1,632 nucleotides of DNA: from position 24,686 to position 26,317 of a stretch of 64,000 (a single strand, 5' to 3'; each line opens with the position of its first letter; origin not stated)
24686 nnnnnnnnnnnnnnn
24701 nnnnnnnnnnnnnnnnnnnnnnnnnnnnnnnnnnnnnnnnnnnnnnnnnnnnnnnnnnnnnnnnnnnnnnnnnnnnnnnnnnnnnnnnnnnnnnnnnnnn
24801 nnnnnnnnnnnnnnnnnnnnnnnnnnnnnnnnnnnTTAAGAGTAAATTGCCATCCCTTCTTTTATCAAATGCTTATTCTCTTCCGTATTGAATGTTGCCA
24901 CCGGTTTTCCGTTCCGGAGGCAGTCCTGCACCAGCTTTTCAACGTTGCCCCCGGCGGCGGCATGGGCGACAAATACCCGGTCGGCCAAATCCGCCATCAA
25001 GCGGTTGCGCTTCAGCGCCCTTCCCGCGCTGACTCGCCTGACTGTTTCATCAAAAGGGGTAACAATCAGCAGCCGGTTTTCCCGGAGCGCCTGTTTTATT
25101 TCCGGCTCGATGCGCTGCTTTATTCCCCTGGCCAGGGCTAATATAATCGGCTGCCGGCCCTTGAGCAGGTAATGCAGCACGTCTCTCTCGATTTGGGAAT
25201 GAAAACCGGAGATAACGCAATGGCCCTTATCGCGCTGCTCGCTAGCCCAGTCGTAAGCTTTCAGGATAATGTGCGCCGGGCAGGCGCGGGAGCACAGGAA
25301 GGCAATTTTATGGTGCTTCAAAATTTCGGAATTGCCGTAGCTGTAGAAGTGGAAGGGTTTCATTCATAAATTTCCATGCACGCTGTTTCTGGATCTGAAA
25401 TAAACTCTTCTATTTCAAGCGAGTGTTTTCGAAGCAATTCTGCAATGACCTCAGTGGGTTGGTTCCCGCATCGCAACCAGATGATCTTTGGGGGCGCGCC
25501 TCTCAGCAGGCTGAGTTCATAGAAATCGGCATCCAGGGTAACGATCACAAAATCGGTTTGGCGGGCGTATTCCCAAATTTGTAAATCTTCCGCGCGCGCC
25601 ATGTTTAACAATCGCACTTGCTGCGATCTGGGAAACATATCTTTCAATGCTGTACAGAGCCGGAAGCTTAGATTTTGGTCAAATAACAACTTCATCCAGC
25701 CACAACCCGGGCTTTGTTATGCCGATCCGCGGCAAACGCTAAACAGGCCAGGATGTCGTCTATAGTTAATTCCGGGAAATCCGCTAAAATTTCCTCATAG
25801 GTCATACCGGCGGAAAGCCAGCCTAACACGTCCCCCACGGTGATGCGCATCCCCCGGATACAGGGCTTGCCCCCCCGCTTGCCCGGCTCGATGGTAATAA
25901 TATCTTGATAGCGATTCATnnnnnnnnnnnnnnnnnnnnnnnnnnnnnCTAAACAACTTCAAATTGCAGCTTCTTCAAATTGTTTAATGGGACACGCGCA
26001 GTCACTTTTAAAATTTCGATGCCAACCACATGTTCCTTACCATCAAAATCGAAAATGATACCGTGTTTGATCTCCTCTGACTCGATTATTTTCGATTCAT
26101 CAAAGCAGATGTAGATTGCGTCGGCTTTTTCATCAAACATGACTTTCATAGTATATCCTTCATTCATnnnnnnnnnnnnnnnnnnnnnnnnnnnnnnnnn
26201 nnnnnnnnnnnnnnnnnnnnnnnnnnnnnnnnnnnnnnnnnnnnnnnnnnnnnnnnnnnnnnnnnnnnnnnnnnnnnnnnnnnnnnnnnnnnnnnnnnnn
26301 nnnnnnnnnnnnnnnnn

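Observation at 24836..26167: Four overlapping small genes (DUF2283, DUF433, DUF5615 PIN-like, DprA/Smf-like Rossmann): candidate undescribed TA/defence cassette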

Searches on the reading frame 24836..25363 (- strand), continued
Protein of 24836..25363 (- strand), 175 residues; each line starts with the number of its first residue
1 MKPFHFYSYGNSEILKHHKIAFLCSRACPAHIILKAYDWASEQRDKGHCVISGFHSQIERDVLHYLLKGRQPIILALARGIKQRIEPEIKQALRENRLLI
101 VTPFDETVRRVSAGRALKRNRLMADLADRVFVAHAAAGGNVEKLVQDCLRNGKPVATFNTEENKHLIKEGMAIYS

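Call 67: find_encoding_contigs(protein=P0128, flank=7000, max_places=1)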
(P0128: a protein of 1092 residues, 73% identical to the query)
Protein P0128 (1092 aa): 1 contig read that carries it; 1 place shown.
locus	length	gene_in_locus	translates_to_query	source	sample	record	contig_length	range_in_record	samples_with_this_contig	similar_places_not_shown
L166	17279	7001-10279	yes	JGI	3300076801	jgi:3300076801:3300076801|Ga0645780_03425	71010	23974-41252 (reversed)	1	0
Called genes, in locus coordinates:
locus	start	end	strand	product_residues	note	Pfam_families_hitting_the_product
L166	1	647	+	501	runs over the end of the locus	PF18144:SMODS, PF05598:DUF772, PF01609:DDE_Tnp_1, PF13359:DDE_Tnp_4 (weak), PF13612:DDE_Tnp_1_3 (faint), PF13751:DDE_Tnp_1_6 (weak)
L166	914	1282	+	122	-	-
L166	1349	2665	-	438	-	PF00078:RVT_1, PF08388:GIIM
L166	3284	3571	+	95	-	PF13175:AAA_15 (weak), PF13476:AAA_23 (weak)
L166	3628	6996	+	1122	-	PF13091:PLDc_2 (weak), PF00176:SNF2-rel_dom (weak), PF04851:ResIII (faint), PF00270:DEAD (weak), PF00271:Helicase_C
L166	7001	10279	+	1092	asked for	PF20473:MmeI_Mtase, PF07669:Eco57I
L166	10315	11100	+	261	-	-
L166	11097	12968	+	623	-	PF06508:QueC (faint), PF18742:DpnII-MboI (weak)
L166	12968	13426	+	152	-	PF02481:DNA_processg_A (weak)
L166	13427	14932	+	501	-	PF00383:dCMP_cyt_deam_1, PF13749:HATPase_c_4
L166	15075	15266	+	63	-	-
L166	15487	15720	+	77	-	-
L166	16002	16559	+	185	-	PF01872:RibD_C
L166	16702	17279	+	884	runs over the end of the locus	PF17162:DUF5118, PF17148:DUF5117, PF16313:DUF4953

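Call 68: find_encoding_contigs(protein=P0142, flank=7000, max_places=1)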
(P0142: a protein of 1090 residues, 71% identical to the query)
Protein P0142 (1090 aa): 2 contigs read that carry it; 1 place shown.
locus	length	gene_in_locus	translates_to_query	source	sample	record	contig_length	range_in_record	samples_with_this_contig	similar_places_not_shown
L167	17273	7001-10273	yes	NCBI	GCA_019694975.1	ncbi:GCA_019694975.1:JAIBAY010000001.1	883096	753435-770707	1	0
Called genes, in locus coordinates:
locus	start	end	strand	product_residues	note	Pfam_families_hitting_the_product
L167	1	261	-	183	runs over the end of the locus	PF07883:Cupin_2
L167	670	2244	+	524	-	PF14505:DUF4438 (faint), PF18962:Por_Secre_tail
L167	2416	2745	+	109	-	-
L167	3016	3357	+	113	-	PF20181:DUF6544, PF21900:DUF6920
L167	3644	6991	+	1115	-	PF13091:PLDc_2 (weak), PF09565:RE_NgoFVII (weak), PF00176:SNF2-rel_dom (weak), PF04851:ResIII (faint), PF00270:DEAD (weak), PF00271:Helicase_C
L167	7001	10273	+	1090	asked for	PF20473:MmeI_Mtase, PF07669:Eco57I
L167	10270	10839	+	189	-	-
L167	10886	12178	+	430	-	-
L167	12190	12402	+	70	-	-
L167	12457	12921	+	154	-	PF02481:DNA_processg_A (weak)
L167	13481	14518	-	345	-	PF00586:AIRS, PF02769:AIRS_C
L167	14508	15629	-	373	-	PF01924:HypD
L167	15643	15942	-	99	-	PF01455:HupF_HypC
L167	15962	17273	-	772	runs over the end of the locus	PF00708:Acylphosphatase, PF07503:zf-HYPF, PF01300:Sua5_yciO_yrdC, PF17788:HypF_C, PF22521:HypF_C_2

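Call 69: find_encoding_contigs(protein=P0147, flank=7000, max_places=1)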
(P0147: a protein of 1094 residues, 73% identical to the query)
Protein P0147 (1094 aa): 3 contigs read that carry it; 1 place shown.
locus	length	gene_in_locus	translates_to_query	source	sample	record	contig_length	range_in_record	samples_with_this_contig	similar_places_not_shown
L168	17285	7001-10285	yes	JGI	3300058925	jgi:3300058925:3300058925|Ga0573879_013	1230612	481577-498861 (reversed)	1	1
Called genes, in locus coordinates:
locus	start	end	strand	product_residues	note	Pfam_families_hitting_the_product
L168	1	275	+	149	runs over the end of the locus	PF18925:DUF5675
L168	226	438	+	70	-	-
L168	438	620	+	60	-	-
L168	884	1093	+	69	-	-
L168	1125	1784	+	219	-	-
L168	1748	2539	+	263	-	PF07730:HisKA_3 (weak), PF02518:HATPase_c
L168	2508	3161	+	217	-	PF00072:Response_reg, PF00196:GerE (weak)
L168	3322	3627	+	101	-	-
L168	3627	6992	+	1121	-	PF13091:PLDc_2 (weak), PF00176:SNF2-rel_dom (weak), PF04851:ResIII (faint), PF00270:DEAD (weak), PF00271:Helicase_C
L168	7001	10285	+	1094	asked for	PF20473:MmeI_Mtase, PF07669:Eco57I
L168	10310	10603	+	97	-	-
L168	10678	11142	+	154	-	-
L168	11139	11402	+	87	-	-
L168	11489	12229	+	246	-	PF00005:ABC_tran, PF13304:AAA_21 (weak)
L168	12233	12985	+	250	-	PF00528:BPD_transp_1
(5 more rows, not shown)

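Call 70: find_encoding_contigs(protein=P0189, flank=7000, max_places=1)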
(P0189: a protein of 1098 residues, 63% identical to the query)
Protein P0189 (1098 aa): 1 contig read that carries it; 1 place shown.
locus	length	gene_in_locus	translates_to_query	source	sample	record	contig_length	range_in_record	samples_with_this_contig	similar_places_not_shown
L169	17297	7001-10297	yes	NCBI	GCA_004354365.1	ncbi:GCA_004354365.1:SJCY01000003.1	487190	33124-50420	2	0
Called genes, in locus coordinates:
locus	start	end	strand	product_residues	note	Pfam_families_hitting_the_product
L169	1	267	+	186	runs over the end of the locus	-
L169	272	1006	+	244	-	-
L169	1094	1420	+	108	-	-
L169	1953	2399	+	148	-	PF00717:Peptidase_S24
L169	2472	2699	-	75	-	-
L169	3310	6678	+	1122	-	PF13091:PLDc_2 (weak), PF00176:SNF2-rel_dom (weak), PF04851:ResIII (faint), PF00270:DEAD (weak), PF00271:Helicase_C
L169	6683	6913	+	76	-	PF04383:KilA-N (weak)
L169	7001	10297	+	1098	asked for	PF20473:MmeI_Mtase, PF07669:Eco57I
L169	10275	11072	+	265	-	-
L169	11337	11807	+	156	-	PF02481:DNA_processg_A (weak)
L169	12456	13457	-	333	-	PF00044:Gp_dh_N, PF02800:Gp_dh_C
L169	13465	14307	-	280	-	-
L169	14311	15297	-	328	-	PF00365:PFK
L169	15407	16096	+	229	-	PF00293:NUDIX, PF19368:WHD_AraR, PF21906:WHD_NrtR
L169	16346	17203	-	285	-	PF01869:BcrAD_BadFG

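Call 71: find_encoding_contigs(protein=P0201, flank=7000, max_places=1)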
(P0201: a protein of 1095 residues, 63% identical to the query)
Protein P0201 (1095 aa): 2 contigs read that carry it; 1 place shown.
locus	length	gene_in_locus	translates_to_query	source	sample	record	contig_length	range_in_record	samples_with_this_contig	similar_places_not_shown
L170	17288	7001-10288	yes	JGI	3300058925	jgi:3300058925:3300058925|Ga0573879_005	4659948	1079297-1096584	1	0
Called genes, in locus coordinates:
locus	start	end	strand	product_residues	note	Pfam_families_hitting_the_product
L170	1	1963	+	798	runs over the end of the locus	-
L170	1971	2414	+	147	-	-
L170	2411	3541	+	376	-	-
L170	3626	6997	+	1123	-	PF13091:PLDc_2 (weak), PF00176:SNF2-rel_dom (weak), PF04851:ResIII (faint), PF00270:DEAD (weak), PF00271:Helicase_C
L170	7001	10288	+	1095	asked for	PF20473:MmeI_Mtase, PF07669:Eco57I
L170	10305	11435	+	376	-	PF14082:SduA_C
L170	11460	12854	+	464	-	PF03235:GmrSD_N, PF01844:HNH (weak)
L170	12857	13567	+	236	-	-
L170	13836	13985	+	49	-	-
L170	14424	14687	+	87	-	-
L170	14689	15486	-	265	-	PF13560:HTH_31, PF01381:HTH_3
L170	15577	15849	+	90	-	-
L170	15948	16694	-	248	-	PF00072:Response_reg, PF04397:LytTR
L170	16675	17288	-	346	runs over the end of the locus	PF06580:His_kinase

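Call 72: find_encoding_contigs(protein=P0168, flank=7000, max_places=1)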
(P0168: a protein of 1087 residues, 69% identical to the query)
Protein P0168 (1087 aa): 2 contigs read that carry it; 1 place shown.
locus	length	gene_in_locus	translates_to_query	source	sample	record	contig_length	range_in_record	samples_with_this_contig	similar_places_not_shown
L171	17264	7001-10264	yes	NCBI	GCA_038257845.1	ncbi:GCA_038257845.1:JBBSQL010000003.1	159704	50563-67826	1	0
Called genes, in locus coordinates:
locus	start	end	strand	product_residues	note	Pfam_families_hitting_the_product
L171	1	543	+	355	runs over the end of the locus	PF00491:Arginase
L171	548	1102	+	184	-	PF03352:Adenine_glyco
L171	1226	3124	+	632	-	PF01182:Glucosamine_iso, PF02585:PIG-L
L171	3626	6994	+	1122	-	PF13091:PLDc_2 (weak), PF00176:SNF2-rel_dom (weak), PF04851:ResIII (faint), PF00270:DEAD (weak), PF00271:Helicase_C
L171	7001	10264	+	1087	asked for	PF20473:MmeI_Mtase, PF07669:Eco57I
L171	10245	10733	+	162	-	-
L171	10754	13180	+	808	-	PF00012:HSP70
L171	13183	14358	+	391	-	PF13604:AAA_30 (weak), PF00580:UvrD-helicase (faint), PF13245:AAA_19 (weak), PF01443:Viral_helicase1 (weak), PF13361:UvrD_C, PF13538:UvrD_C_2 (weak)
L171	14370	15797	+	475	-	-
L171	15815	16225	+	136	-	-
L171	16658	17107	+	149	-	-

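Call 77: search_dna_similar(query=window:24836-25363:-, collection=phages, mode=protein, max_rows=10, max_evalue=0.00001)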
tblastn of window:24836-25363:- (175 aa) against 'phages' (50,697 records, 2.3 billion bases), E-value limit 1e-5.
No match.

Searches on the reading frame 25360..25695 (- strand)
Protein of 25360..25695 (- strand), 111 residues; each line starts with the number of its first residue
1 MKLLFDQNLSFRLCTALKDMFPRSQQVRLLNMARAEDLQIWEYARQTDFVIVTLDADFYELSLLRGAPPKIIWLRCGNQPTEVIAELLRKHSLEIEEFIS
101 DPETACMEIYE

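Call 3: search_protein_families(library=pfam, proteins=[window:25360-25695:-], max_evalue=0.01)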
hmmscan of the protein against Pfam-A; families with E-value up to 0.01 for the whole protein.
window:25360-25695:- (111 aa): 1 family
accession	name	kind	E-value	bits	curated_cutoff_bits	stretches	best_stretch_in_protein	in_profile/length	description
PF18480.7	DUF5615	-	7.6e-36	122.8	23.8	1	1-109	1-109/110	Domain of unknown function (DUF5615)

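Call 4: search_protein_families(library=ncbifam, proteins=[window:25360-25695:-], max_evalue=0.01)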
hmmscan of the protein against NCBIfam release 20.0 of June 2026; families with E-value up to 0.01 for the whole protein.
window:25360-25695:- (111 aa): 0 families

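Call 5: search_protein_families(library=padloc, proteins=[window:25360-25695:-], max_evalue=0.1)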
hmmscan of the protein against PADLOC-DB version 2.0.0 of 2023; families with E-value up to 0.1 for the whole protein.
window:25360-25695:- (111 aa): 1 family
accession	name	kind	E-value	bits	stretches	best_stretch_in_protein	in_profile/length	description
PDLC01568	Cas2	-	0.0021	16.2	1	9-33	64-88/91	"CAS-I,CAS-II,CAS-III,CAS-IV,CAS-V,CAS-VI; acquisition_2"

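Call 40: find_related_loci(query=window:25360-25695:-, collection=metagenome_contigs, flank=3000)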
Query window:25360-25695:- (111 aa) in metagenome_contigs; peptide patterns used: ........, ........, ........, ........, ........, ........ (x = any residue, [..] = any of these).
600 stretches matched a pattern (row limit reached: there are more); 499 encode a relative of the query (tblastn E <= 1e-3); the best 80 are kept; 80 distinct loci.
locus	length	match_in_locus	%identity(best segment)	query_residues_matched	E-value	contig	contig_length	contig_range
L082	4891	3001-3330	62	1-110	8e-46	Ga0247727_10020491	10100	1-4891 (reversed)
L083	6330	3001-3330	65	1-110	6e-46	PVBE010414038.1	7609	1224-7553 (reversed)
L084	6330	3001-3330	61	1-110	1e-44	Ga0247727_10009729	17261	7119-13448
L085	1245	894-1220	59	1-109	2e-45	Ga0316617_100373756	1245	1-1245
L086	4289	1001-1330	57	1-110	1e-42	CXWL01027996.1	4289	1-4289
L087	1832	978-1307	57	1-110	8e-43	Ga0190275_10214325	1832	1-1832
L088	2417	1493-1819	59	1-110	3e-42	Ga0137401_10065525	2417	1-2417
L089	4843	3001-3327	58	1-109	2e-42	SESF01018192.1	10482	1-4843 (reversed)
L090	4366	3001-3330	59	1-110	7e-42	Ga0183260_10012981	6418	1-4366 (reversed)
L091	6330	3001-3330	55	1-110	2e-41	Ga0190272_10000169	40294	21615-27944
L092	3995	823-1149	58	1-109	2e-41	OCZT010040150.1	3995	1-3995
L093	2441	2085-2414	56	1-110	1e-41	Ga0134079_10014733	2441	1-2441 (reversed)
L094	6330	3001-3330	59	1-110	3e-41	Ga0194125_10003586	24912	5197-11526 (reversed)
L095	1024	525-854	59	1-110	7e-43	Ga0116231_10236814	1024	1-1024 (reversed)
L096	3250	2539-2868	58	1-110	6e-41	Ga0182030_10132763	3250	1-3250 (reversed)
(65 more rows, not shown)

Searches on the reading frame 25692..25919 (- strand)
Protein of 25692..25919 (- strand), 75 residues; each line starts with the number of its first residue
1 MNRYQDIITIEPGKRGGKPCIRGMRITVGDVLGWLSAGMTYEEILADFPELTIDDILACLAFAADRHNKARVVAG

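Call 3: search_protein_families(library=pfam, proteins=[window:25692-25919:-], max_evalue=0.01)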
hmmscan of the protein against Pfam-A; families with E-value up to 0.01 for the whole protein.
window:25692-25919:- (75 aa): 1 family
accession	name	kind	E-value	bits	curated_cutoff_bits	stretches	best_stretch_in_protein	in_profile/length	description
PF04255.20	DUF433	-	7.8e-26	90.1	23.6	1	8-63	1-56/56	Protein of unknown function (DUF433)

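Call 4: search_protein_families(library=ncbifam, proteins=[window:25692-25919:-], max_evalue=0.01)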
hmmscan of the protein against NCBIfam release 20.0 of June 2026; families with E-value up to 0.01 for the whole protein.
window:25692-25919:- (75 aa): 0 families

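Call 5: search_protein_families(library=padloc, proteins=[window:25692-25919:-], max_evalue=0.1)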
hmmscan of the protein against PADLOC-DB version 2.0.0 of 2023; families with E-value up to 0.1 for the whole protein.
window:25692-25919:- (75 aa): 0 families

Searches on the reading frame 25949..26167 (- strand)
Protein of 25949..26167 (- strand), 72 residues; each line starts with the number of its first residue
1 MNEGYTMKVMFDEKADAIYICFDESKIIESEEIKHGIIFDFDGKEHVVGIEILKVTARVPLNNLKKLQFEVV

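Call 3: search_protein_families(library=pfam, proteins=[window:25949-26167:-], max_evalue=0.01)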
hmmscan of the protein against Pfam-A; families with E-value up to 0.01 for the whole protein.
window:25949-26167:- (72 aa): 1 family
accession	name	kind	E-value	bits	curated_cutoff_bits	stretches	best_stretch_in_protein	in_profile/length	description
PF10049.14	DUF2283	-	1.5e-14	54.3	23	1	8-54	1-47/49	Protein of unknown function (DUF2283)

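Call 4: search_protein_families(library=ncbifam, proteins=[window:25949-26167:-], max_evalue=0.01)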
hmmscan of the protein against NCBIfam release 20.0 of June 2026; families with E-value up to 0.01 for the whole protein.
window:25949-26167:- (72 aa): 1 family
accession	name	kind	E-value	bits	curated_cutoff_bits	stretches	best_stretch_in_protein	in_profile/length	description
NF046092.1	halo_gas_GvpA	exception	0.0056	16.9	112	1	35-59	16-40/64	gas vesicle protein GvpA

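Call 5: search_protein_families(library=padloc, proteins=[window:25949-26167:-], max_evalue=0.1)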
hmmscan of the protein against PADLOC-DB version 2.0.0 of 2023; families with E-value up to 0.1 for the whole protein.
window:25949-26167:- (72 aa): 0 families
